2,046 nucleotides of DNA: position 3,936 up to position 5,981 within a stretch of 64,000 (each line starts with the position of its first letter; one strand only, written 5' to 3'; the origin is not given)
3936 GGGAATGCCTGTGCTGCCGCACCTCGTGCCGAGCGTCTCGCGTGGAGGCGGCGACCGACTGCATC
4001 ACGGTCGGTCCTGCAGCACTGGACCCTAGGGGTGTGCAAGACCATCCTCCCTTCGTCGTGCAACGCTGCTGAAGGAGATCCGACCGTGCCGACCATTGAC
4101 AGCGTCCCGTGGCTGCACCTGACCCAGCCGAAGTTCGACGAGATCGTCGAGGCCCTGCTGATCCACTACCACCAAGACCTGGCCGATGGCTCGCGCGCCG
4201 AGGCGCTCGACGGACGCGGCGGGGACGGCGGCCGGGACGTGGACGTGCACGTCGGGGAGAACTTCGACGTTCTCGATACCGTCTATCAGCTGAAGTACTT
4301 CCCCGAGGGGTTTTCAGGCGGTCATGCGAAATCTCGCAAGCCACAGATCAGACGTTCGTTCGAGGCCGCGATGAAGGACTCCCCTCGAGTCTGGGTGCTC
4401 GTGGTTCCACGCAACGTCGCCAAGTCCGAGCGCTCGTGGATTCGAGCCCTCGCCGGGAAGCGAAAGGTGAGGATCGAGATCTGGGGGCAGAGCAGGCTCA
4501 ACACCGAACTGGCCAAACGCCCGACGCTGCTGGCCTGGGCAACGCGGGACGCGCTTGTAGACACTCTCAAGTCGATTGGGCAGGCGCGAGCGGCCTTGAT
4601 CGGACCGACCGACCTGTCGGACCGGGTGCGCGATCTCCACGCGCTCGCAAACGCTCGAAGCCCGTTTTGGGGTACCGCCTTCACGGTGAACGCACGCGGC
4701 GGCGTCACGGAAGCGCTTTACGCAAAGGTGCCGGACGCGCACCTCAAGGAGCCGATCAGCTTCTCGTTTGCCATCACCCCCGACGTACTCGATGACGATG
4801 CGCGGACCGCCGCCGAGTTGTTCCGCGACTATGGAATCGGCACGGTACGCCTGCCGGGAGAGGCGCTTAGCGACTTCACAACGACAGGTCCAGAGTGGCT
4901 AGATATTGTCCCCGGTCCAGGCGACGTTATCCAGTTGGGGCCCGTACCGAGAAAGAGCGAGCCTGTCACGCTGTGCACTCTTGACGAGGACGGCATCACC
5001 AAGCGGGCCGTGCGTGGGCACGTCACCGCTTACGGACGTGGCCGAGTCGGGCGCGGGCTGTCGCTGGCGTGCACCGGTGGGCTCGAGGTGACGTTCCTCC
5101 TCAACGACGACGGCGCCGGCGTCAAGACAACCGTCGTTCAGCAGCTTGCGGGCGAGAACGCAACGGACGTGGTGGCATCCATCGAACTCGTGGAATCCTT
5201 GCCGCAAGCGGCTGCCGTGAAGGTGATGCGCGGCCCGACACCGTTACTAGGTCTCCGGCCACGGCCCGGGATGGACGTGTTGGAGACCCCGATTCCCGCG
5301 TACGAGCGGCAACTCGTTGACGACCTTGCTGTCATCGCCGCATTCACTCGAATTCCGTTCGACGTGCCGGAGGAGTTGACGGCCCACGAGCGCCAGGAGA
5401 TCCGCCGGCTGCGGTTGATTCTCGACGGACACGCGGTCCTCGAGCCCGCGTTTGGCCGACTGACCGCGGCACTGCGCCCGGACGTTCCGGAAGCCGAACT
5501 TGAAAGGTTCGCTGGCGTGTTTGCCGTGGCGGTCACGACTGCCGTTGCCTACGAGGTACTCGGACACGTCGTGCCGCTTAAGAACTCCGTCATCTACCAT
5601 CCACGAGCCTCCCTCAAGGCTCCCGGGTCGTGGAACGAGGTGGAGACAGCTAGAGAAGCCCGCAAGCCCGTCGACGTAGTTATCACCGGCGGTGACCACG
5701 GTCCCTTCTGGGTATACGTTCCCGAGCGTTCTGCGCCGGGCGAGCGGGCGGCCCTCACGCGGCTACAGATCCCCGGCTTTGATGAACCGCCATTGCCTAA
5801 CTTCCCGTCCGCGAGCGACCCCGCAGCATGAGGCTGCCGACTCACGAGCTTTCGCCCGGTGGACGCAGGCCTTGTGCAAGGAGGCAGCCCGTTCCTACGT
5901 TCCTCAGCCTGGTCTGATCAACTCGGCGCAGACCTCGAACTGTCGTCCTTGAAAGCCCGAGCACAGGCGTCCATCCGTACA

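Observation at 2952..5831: Divergent pair of Mrr-type nuclease-domain fusion proteins in an AT-richer islet: candidate undescribed defence system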

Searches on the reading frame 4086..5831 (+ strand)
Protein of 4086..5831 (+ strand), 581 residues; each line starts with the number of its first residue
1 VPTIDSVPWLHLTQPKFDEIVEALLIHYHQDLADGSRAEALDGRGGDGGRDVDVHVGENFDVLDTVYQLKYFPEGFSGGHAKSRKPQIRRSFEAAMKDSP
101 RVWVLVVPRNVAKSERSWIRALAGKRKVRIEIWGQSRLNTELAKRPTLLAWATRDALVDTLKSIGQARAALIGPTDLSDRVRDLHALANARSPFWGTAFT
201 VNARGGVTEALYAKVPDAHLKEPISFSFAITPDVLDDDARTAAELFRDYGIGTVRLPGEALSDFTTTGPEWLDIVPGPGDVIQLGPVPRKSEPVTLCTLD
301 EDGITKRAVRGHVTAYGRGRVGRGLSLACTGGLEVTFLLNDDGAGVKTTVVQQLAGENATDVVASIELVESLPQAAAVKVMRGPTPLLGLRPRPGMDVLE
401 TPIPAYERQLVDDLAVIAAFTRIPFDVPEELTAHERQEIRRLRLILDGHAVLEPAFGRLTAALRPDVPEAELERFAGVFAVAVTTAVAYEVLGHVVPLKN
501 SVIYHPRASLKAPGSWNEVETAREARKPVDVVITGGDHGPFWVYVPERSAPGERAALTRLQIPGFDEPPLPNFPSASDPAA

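Call 3: search_protein_families(library=pfam, proteins=[window:4086-5831:+], max_evalue=1)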
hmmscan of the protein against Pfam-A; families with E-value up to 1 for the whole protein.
window:4086-5831:+ (581 aa): 1 family
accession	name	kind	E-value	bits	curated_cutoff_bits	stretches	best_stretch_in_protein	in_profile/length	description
PF01816.23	LRV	-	0.13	13.1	21.6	1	458-476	4-22/26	Leucine rich repeat variant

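Call 4: search_protein_families(library=padloc, proteins=[window:4086-5831:+], max_evalue=1)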
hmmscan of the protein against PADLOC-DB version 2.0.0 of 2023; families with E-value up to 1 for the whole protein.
window:4086-5831:+ (581 aa): 2 families
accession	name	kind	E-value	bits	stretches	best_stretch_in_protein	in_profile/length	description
PDLC04715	PDC-M58A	-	0.00047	18.1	1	45-147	35-135/154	-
PDLC03851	LmuA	-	0.012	13.5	1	78-144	85-164/343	-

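Call 5: search_protein_families(library=ncbifam, proteins=[window:4086-5831:+], max_evalue=1)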
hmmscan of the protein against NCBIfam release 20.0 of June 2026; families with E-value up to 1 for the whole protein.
window:4086-5831:+ (581 aa): 0 families

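Call 7: find_homologous_proteins(query=window:4086-5831:+)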
Query window:4086-5831:+ (581 aa): 35 proteins with E <= 0.001 among 8000 candidates.
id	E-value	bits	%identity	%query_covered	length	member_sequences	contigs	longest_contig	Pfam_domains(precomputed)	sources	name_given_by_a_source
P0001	0.0e+0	1309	100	100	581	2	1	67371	-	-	-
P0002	0.0e+0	1099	84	100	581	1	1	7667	-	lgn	-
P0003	4.1e-203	694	56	99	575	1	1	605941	-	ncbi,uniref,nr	ncbi:hypothetical protein [Cellulomonas sp. HD19AZ1]|uniref:hypothetical protein n=1 Tax=Cellulomona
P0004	1.1e-184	634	54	98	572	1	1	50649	-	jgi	jgi:hypothetical protein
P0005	1.1e-169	584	49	98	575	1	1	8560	-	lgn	-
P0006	4.7e-128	446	43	97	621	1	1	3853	-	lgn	-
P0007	1.2e-120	422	42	100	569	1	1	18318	-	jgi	jgi:hypothetical protein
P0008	4.4e-76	275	35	87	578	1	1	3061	-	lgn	-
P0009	8.4e-76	274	35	87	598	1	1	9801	-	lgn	-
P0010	3.9e-72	262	33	97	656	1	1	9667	-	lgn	-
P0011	9.5e-69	251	33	88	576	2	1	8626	-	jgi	jgi:hypothetical protein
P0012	1.7e-68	250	34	94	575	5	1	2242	-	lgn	-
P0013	3.2e-66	242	33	93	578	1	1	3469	-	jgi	jgi:hypothetical protein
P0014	9.2e-65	238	32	87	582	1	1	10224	-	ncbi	-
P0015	3.6e-62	229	33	92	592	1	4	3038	-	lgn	-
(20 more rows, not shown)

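Call 10: find_encoding_contigs(protein=P0003, flank=8000, max_places=3)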
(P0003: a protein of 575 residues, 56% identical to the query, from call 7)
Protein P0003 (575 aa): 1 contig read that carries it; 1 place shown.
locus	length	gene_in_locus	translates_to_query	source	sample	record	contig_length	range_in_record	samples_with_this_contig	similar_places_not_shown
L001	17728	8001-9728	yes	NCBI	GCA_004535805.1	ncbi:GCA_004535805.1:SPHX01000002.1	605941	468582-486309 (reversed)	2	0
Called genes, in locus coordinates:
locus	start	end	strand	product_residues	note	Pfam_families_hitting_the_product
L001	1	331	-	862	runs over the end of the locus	PF00270:DEAD, PF04851:ResIII (weak), PF22527:DEXQc_Suv3, PF00271:Helicase_C (weak), PF12029:DUF3516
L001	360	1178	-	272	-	PF01636:APH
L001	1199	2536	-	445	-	PF03448:MgtE_N, PF00571:CBS, PF01769:MgtE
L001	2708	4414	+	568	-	PF00501:AMP-binding, PF13193:AMP-binding_C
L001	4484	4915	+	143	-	PF00075:RNase_H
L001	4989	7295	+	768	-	PF07944:Beta-AFase-like_GH127_cat, PF20736:Glyco_hydro127M, PF16375:DUF4986, PF20620:DUF6805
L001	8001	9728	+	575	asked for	-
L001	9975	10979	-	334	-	-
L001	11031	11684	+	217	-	PF12766:Pyridox_oxase_2, PF01243:PNPOx_N, PF10590:PNP_phzG_C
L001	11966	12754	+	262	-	PF00497:SBP_bac_3, PF12974:Phosphonate-bd (faint)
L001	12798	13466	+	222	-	PF00528:BPD_transp_1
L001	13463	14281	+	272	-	PF00005:ABC_tran, PF02463:SMC_N (weak), PF13191:AAA_16 (faint), PF13304:AAA_21 (weak)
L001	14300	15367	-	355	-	PF07786:HGSNAT_cat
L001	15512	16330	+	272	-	PF01209:Ubie_methyltran, PF01135:PCMT, PF13489:Methyltransf_23, PF07021:MetW, PF02390:Methyltransf_4, PF13649:Methyltransf_25, PF13847:Methyltransf_31, PF08241:Methyltransf_11, +2 more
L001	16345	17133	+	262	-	PF10370:Rv2993c-like_N, PF01557:FAA_hydrolase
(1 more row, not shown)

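Call 11: find_encoding_contigs(protein=P0002, flank=8000, max_places=3)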
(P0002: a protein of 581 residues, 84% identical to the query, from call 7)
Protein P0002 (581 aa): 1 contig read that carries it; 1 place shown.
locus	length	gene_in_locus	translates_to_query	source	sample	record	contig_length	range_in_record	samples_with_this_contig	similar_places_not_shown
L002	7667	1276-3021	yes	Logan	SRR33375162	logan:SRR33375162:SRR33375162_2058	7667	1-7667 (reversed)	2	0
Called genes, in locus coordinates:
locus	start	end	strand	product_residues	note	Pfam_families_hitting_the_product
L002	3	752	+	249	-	?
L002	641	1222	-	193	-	-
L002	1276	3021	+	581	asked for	-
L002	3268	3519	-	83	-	PF18153:Cap15_CD_rec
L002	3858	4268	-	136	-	-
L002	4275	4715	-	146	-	-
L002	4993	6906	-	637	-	PF13304:AAA_21, PF13175:AAA_15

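Call 20: search_solved_structures(query=A1, max_evalue=10, show_alignments=2)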
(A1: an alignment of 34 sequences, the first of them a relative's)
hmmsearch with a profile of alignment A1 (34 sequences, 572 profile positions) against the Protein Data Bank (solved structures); distinct sequences matched with E-value up to 10: 2.
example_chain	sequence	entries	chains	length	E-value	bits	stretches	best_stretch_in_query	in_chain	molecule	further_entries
1jeb_A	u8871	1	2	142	0.75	11.4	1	102-188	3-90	HEMOGLOBIN ZETA CHAIN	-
3w4u_A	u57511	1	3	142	0.78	11.3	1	102-188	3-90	Hemoglobin subunit zeta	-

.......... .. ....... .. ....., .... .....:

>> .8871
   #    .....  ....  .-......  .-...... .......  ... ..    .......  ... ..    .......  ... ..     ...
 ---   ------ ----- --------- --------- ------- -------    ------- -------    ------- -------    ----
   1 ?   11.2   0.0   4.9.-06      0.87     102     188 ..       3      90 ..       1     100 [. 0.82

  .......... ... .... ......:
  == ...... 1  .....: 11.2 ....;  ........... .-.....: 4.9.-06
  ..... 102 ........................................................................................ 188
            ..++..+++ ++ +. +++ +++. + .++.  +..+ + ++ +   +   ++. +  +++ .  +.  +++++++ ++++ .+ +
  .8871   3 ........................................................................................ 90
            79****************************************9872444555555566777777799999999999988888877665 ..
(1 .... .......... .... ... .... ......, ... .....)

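Call 26: find_related_loci(query=A1, collection=genome_contigs, flank=10000)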
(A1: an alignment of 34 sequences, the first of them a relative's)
Query A1 (581 aa) in genome_contigs; peptide patterns used: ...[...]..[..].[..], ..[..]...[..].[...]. (x = any residue, [..] = any of these).
495 stretches matched a pattern; 136 encode a relative of the query (tblastn E <= 1e-3); the best 80 are kept; 80 distinct loci.
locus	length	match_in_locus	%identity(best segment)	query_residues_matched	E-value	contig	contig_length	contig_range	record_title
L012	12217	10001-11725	51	1-578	2e-161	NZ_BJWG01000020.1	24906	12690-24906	Cellulomonas composti strain NBRC 100758 sequence20, whole genome shotgun sequence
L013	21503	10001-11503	36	9-513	7e-78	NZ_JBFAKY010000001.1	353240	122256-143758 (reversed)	Promicromonospora sp. NPDC050249 NPDC050249_119_B1.ctg-0001, whole genome shotgun sequence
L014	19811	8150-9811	33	8-564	1e-74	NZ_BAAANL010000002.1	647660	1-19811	Myceligenerans crystallogenes strain JCM 14326 sequence02, whole genome shotgun sequence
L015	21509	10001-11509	36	6-511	1e-73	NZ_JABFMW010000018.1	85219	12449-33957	Pseudarthrobacter sp. C4D7 NODE_18_length_85219_cov_170.438319, whole genome shotgun sequence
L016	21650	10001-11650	35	8-558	1e-71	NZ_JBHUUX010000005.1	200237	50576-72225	Promicromonospora sp. NPDC057138 NPDC057138_T17_B12.ctg-0005, whole genome shotgun sequence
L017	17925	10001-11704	32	6-571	4e-63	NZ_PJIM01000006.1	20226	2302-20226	Arthrobacter sp. SX1312 NODE_6_length_20226_cov_135.972, whole genome shotgun sequence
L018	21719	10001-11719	35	6-576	1e-61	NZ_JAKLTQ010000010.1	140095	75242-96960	Arthrobacter hankyongi strain I2-34 10, whole genome shotgun sequence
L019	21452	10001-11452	34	1-469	2e-59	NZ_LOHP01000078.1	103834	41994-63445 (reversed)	Leucobacter sp. G161 contig52, whole genome shotgun sequence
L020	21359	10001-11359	31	7-463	3e-58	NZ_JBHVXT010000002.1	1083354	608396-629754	Microbacterium sp. NPDC058269 NPDC058269_T38_A3.ctg-0002, whole genome shotgun sequence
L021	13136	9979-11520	31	7-510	3e-57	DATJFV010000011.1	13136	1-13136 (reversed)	MAG TPA_asm: Pseudolysinimonas sp. isolate SMAG_U15469 k141_5608141, whole genome shotgun sequence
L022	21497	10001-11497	34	7-507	1e-56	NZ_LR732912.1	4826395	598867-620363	Arthrobacter sp. 9V isolate Arthrobacter sp. 9V, whole genome shotgun sequence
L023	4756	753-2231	35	9-506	1e-55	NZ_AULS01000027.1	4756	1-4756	Microbacterium luticocti DSM 19459 H577DRAFT_scaffold00022.22_C, whole genome shotgun sequence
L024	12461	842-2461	30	4-547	2e-54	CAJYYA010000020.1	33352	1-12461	MAG: uncultured Naasia sp. isolate SP80_2_metabat2_genome_mining.39 genome assembly, contig: k127_460315, whole genome s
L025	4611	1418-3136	32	6-581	2e-54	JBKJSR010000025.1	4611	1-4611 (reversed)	MAG: Bryobacter sp. isolate ant_bin.588 k117_4786320, whole genome shotgun sequence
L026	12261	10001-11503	36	1-505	4e-54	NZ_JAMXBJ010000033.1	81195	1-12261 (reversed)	Pseudarthrobacter sp. HLT1-5 scaffold15, whole genome shotgun sequence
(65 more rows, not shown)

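Call 29: predict_structure(alignment_id=A1)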
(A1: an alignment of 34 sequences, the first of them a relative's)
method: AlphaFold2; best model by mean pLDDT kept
length: 581 residues; sequences in the alignment: 34
mean_pLDDT: 86.4   pTM: 0.60
mean pLDDT of the five models: 86.4, 85.7, 85.6, 84.9, 83.7
residues with pLDDT >= 90: 312; 70-90: 216; 50-70: 36; < 50: 17
segments of 3 or more residues with pLDDT < 50: 1-4, 161-163, 575-581
pLDDT, mean of each block of 10 residues (from residue 1): 59 88 90 84 64 88 93 90 92 92 95 93 91 93 82 59 51 75 84 89 80 91 91 89 92 90 89 82 78 93 94 92 94 94 84 95 94 90 92 66 87 97 96 96 95 92 87 85 95 96 92 80 87 89 92 82 90 53 36
secondary structure, 60 per line:
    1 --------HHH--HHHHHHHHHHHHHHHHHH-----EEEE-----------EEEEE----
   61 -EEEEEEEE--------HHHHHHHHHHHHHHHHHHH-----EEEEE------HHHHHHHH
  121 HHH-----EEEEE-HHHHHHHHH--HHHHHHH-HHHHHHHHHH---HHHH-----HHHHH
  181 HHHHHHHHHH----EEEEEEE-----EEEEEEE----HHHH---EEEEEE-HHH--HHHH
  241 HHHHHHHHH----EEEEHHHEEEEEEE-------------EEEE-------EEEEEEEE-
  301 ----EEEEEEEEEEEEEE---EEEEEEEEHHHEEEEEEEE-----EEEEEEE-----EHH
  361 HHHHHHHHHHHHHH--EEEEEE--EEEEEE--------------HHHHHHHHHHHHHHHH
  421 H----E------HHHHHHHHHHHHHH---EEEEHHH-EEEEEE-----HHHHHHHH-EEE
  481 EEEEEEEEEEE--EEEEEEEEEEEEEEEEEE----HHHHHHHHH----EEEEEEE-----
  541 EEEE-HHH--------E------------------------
elements in order: H14-31 E37-40 E52-56 E62-69 H78-96 E102-106 H113-123 E129-133 H135-143 H146-152 H154-163 H167-170 H176-190 E195-201 E207-213 H218-221 E225-230 H237-249 E254-257 E261-267 E281-284 E292-299 E305-318 E322-329 E333-340 E346-352 H359-374 E377-382 E385-390 H405-421 H433-446 E450-453 E458-463 H469-476 E478-491 E494-511 H516-524 E529-535 E541-544

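Call 33: fold_search(model_id=the predicted structure, library=pdb)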
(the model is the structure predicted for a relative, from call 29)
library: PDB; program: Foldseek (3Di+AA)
matches with E <= 10: 649; with E <= 0.001: 0
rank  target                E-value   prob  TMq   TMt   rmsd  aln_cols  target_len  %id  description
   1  7edb_B                2.6e-03  1.00  0.18  0.29   9.1       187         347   16  EcoT38I restriction endonuclease complexed with DNA (released 2022-03-16)
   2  4wd3_A                7.0e-03  0.15  0.09  0.12  30.3       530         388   10  Crystal structure of an L-amino acid ligase RizA (released 2015-09-09)
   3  8dgf_B                8.8e-03  1.00  0.19  0.08   7.3       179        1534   10  Avs4 bound to phage PhiV-1 portal (released 2022-08-03)
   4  8uhd_E                1.9e-02  0.90  0.15  0.36  17.2       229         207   11  Structure of paused transcription complex Pol II-DSIF-NELF - post-translocated (released 2024-03-20)
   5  4f0p_A                2.1e-02  0.99  0.18  0.22   5.5       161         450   14  MspJI Restriction Endonuclease - P31 Form (released 2012-08-08)
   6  1wtd_B                2.7e-02  0.87  0.16  0.30  15.1       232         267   12  Crystal structure of type II restrcition endonuclease, EcoO109I DNA-free form (released 2004-12-14)
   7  4f0p_C                3.0e-02  0.97  0.17  0.21   6.1       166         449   11  MspJI Restriction Endonuclease - P31 Form (released 2012-08-08)
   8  5flm_E                5.5e-02  0.77  0.12  0.28  19.0       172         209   11  Structure of transcribing mammalian RNA polymerase II (released 2016-01-20)
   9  8uha_E                5.5e-02  0.75  0.11  0.28  19.1       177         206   11  Structure of paused transcription complex Pol II-DSIF-NELF - tilted (released 2024-03-20)
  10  6exv_E                5.5e-02  0.69  0.11  0.28  16.9       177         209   10  Structure of mammalian RNA polymerase II elongation complex inhibited by Alpha-amanitin (released 2018-03-21)
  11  6xre_E                5.8e-02  0.66  0.14  0.33  18.0       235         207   12  Structure of the p53/RNA polymerase II assembly (released 2021-03-24)
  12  5xog_E                6.5e-02  0.57  0.14  0.31  17.8       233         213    9  RNA Polymerase II elongation complex bound with Spt5 KOW5 and Elf1 (released 2017-08-16)
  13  7eu0_E                7.7e-02  0.85  0.14  0.34   6.2       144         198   13  The cryo-EM structure of A. thaliana Pol IV-RDR2 backtracked complex (released 2021-12-29)
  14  5mb9_B                1.0e-01  0.11  0.10  0.12  23.7       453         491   12  Crystal structure of the eukaryotic ribosome associated complex (RAC), a unique Hsp70/Hsp40 pair (released 2016-12-28)
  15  9mu9_E                1.1e-01  0.60  0.12  0.28  18.6       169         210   14  Structure of a native Drosophila melanogaster Nucleosome Elongation Complex (Pol II EC-nucleosome). Composite map (released 2025-02-19)
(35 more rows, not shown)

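Call 42: find_related_loci(query=A1, collection=viral_contigs, flank=10000)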
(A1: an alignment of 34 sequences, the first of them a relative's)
Query A1 (581 aa) in viral_contigs; peptide patterns used: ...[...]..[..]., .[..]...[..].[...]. (x = any residue, [..] = any of these).
62 stretches matched a pattern, but none encodes a relative of the query by tblastn (E <= 1e-3).

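Call 60: search_protein_families(library=padloc, alignment_id=A5, max_evalue=0.00001)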
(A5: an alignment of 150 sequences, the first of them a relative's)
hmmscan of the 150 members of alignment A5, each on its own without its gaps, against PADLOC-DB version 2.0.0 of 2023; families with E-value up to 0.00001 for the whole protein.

A. member 1, L012:4981-6426:- (482 aa): 0 families

B. families by the number of members that match (of 150 scanned): 253 families (the first 25 are shown)
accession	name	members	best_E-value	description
PDLC04054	PD-T4-6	2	1.7e-87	-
PDLC04053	PD-T4-6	2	1.4e-81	-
PDLC04042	PD-T4-6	2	1.3e-78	-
PDLC04043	PD-T4-6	2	2.7e-76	-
PDLC04039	PD-T4-6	2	2.8e-76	-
PDLC04061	PD-T4-6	2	3e-75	-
PDLC04041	PD-T4-6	2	6.7e-72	-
PDLC04060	PD-T4-6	2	2.7e-65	-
PDLC04052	PD-T4-6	2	2.3e-61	-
PDLC04047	PD-T4-6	2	1.1e-59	-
PDLC04057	PD-T4-6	2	1.8e-58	-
PDLC04138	mad6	2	2.2e-55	mads_6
PDLC04040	PD-T4-6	2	3.3e-54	-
PDLC04048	PD-T4-6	2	3.5e-53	-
PDLC04050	PD-T4-6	2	5.4e-51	-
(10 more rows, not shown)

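Call 61: search_protein_families(library=pfam, alignment_id=A5, max_evalue=0.00001)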
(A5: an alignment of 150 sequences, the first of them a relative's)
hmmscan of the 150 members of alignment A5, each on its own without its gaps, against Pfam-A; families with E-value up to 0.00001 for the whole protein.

A. member 1, L012:4981-6426:- (482 aa): 1 family
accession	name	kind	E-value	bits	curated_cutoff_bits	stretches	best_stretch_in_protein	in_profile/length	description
PF01554.23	MatE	-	1.3e-39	135.9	24.9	2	59-218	1-160/161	MatE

B. families by the number of members that match (of 150 scanned): 109 families (the first 25 are shown)
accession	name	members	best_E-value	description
PF00239.26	Resolvase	8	1.2e-44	Resolvase, N terminal domain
PF00589.27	Phage_integrase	5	8e-20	Phage integrase family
PF02796.21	HTH_7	4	1.3e-09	Helix-turn-helix domain of resolvase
PF00583.31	Acetyltransf_1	3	1.3e-19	Acetyltransferase (GNAT) family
PF13508.13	Acetyltransf_7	3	1.4e-17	Acetyltransferase (GNAT) domain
PF13384.12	HTH_23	3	6.3e-07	Homeodomain-like domain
PF00106.31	adh_short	2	2.3e-42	short chain dehydrogenase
PF00069.31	Pkinase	2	3.6e-39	Protein kinase domain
PF13340.11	DUF4096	2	1.6e-25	Putative transposase of IS4/5 family (DUF4096)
PF13561.12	adh_short_C2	2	3.1e-24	Enoyl-(Acyl carrier protein) reductase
PF13411.12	MerR_1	2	2.4e-19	MerR HTH family regulatory protein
PF13683.12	rve_3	2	9.4e-16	Integrase core domain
PF00376.29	MerR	2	2.9e-15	MerR family regulatory protein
PF01381.28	HTH_3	2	2.8e-14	Helix-turn-helix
PF13560.12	HTH_31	2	3.9e-12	Helix-turn-helix domain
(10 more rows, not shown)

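Call 62: search_protein_families(library=pfam, alignment_id=A1, max_evalue=0.05)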
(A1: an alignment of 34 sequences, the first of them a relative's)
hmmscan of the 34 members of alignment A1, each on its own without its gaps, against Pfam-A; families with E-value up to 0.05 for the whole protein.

A. member 1, P0001 (581 aa): 0 families

B. families by the number of members that match (of 34 scanned): 6 families
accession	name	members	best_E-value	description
PF04471.18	Mrr_cat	2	0.00028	Restriction endonuclease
PF18014.7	Acetyltransf_18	1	0.0059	Acetyltransferase (GNAT) domain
PF01491.21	Frataxin_Cyay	1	0.009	Frataxin-like domain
PF13977.11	TetR_C_6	1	0.012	BetI-type transcriptional repressor, C-terminal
PF09349.15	OHCU_decarbox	1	0.024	OHCU decarboxylase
PF19995.5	iSTAND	1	0.039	inactive STAND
